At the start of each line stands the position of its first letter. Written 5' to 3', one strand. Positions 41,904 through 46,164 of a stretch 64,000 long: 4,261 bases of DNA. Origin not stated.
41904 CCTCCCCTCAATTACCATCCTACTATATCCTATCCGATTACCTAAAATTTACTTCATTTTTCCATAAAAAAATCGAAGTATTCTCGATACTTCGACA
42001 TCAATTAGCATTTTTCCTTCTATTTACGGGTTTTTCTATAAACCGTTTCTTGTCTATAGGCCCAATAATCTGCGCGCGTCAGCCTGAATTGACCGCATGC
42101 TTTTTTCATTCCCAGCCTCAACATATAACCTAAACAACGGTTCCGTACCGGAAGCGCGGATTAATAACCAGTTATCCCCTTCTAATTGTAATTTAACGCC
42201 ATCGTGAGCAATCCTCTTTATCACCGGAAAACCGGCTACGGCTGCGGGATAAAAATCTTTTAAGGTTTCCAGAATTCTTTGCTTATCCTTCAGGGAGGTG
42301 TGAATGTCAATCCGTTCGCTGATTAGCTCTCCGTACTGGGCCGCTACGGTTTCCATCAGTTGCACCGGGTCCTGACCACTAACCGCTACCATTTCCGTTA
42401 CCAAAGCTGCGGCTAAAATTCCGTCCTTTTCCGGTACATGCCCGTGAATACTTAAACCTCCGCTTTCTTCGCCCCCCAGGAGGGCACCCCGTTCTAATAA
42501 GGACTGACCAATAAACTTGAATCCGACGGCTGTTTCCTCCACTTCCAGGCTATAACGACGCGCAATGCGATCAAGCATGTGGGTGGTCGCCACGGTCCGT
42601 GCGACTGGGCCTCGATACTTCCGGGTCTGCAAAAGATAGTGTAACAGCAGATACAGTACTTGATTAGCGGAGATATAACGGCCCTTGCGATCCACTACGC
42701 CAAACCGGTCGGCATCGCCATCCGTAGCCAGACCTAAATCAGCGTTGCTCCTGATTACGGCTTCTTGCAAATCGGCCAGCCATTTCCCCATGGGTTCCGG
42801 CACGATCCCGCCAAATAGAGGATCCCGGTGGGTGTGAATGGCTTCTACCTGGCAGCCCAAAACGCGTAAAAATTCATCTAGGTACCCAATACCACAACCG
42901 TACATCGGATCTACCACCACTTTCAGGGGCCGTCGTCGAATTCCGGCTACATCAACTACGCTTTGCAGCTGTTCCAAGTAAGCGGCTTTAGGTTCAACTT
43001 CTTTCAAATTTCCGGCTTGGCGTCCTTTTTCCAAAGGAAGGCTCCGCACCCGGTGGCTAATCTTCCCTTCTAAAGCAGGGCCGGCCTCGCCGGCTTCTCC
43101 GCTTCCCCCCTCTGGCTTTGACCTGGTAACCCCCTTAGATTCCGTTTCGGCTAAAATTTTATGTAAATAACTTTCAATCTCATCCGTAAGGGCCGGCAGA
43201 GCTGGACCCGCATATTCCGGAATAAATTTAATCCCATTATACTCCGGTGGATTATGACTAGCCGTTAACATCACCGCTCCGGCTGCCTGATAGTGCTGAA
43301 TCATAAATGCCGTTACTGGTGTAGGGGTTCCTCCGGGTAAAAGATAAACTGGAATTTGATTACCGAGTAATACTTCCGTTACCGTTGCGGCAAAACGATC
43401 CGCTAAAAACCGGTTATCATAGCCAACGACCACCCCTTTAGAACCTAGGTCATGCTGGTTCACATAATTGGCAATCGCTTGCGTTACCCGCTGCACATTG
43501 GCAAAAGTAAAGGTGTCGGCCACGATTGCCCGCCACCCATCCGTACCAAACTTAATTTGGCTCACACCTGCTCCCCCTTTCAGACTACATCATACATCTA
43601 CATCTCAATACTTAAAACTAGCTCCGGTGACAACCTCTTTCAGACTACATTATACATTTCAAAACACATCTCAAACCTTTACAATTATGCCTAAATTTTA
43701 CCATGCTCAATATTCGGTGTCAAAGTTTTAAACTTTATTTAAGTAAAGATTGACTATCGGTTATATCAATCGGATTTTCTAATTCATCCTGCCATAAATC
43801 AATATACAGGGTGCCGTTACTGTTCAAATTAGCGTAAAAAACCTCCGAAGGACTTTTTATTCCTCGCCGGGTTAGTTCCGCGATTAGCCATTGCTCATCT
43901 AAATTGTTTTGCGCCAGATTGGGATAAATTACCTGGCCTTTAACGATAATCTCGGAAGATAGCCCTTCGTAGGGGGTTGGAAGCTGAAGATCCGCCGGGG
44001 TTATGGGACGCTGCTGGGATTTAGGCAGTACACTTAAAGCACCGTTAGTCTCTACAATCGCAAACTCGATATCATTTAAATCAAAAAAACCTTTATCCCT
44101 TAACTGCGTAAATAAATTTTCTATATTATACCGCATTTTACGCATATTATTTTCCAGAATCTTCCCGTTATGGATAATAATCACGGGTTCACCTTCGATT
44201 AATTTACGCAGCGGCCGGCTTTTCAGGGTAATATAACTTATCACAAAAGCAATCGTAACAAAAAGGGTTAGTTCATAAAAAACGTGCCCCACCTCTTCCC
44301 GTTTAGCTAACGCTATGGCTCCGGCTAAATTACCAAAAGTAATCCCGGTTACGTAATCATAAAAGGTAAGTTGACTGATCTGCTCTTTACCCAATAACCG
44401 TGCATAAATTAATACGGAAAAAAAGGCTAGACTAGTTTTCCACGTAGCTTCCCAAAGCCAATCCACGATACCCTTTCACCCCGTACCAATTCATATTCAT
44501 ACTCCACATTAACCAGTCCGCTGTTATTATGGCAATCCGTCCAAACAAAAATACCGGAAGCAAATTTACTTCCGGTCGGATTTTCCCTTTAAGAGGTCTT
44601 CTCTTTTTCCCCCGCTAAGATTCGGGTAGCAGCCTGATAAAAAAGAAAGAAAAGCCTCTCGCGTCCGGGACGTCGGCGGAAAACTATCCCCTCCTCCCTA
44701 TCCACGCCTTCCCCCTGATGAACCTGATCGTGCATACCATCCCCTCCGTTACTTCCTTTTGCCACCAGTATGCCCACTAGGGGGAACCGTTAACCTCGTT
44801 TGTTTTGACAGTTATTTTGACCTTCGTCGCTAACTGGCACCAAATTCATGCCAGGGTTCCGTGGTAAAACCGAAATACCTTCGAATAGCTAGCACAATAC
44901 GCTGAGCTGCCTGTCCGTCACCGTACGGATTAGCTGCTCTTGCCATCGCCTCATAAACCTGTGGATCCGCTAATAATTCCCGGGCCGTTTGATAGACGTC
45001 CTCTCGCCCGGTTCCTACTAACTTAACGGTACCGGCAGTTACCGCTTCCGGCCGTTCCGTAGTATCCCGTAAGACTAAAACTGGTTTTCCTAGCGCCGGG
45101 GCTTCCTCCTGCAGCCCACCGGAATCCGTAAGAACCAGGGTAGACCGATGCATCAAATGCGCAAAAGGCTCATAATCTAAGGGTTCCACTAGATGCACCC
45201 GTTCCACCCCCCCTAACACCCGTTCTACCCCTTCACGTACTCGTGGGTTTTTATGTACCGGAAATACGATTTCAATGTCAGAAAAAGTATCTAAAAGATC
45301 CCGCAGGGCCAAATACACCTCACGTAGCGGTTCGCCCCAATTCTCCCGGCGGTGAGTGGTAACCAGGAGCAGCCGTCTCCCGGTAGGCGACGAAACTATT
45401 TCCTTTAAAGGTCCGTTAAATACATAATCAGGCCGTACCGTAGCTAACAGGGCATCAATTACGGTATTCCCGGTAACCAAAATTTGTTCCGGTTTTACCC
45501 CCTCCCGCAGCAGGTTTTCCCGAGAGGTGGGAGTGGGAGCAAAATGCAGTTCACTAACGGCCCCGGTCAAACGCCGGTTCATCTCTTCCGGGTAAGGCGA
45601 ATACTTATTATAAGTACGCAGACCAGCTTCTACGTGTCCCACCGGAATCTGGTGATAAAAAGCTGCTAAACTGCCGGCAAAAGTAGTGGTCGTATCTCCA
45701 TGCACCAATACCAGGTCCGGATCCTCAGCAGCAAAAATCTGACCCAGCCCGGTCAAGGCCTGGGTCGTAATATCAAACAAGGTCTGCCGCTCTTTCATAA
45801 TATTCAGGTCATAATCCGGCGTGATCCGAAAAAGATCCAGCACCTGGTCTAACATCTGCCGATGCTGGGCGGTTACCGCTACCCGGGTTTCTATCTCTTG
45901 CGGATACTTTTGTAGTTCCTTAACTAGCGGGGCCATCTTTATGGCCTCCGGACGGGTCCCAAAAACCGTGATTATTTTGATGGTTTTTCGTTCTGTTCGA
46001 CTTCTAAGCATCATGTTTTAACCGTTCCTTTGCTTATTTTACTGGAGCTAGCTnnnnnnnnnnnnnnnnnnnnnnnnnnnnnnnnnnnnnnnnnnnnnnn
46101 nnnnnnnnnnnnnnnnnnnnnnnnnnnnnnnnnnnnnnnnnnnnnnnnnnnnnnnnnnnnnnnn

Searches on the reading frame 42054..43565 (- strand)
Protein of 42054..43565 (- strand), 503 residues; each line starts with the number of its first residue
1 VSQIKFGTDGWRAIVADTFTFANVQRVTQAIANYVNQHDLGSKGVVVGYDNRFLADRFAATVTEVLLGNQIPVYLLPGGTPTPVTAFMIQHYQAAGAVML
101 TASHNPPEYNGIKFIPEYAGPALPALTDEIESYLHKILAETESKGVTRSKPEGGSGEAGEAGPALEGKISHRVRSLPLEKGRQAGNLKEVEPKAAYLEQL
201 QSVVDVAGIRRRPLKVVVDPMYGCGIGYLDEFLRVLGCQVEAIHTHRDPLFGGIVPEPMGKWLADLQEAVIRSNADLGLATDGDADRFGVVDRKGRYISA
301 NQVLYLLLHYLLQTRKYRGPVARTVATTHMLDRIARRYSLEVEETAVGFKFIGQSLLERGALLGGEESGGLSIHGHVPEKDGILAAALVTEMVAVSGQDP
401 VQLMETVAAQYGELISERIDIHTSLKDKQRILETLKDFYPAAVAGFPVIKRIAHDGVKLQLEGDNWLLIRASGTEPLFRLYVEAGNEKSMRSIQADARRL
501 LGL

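Call 11: search_protein_families(library=pfam, proteins=[window:42054-43565:-], max_evalue=0.00001)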
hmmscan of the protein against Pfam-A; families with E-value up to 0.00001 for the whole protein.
window:42054-43565:- (503 aa): 4 families
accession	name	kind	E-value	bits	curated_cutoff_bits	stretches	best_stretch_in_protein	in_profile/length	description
PF02878.22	PGM_PMM_I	-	7.1e-40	136.3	22.5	1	4-137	2-134/138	Phosphoglucomutase/phosphomannomutase, alpha/beta/alpha domain I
PF02880.22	PGM_PMM_III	-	1.8e-28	99.4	20.7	1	301-409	3-113/115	Phosphoglucomutase/phosphomannomutase, alpha/beta/alpha domain III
PF02879.22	PGM_PMM_II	-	1.3e-26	93.6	29.3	1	195-295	2-103/103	Phosphoglucomutase/phosphomannomutase, alpha/beta/alpha domain II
PF00408.26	PGM_PMM_IV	-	1.1e-08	35.4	23.1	1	457-498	25-66/68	Phosphoglucomutase/phosphomannomutase, C-terminal domain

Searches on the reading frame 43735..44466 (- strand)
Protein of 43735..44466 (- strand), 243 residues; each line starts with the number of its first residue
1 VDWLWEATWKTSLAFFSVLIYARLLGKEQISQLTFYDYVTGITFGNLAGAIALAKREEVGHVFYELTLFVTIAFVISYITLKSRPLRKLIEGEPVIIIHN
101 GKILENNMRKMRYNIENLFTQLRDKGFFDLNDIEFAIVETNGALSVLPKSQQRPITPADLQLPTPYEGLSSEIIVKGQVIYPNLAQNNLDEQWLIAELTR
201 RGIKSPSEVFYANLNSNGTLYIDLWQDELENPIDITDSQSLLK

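Call 11: search_protein_families(library=pfam, proteins=[window:43735-44466:-], max_evalue=0.00001)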
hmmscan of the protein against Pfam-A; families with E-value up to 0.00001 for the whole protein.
window:43735-44466:- (243 aa): 2 families
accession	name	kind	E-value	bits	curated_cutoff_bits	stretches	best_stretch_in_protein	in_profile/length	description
PF04239.17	DUF421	-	4.2e-42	143.1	23.6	1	81-214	1-128/129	YetF C-terminal domain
PF20730.2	YetF_N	-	9.9e-10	38.5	26.5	1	8-79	5-76/76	YetF N-terminal transmembrane domain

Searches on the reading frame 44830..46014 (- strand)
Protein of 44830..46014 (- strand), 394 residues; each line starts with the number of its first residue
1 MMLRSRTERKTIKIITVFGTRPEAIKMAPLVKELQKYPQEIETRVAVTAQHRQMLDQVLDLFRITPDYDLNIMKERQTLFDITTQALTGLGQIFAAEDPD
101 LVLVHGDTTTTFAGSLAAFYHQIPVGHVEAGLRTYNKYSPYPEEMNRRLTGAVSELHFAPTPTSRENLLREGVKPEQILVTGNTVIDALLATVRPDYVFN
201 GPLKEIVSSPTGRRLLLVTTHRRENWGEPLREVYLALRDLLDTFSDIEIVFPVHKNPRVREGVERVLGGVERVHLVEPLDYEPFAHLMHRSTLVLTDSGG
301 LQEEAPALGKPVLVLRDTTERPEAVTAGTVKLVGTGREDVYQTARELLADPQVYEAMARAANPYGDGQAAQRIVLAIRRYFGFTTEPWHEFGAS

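Call 11: search_protein_families(library=pfam, proteins=[window:44830-46014:-], max_evalue=0.00001)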
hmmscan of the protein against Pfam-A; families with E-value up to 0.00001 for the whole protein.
window:44830-46014:- (394 aa): 2 families
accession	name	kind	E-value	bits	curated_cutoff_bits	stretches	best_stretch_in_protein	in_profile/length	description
PF02350.25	Epimerase_2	-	2.3e-122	408.6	30.6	1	34-377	3-346/347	UDP-N-acetylglucosamine 2-epimerase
PF13579.12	Glyco_trans_4_4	-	3e-06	28.1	29.7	0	85-183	58-157/158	Glycosyl transferase 4-like domain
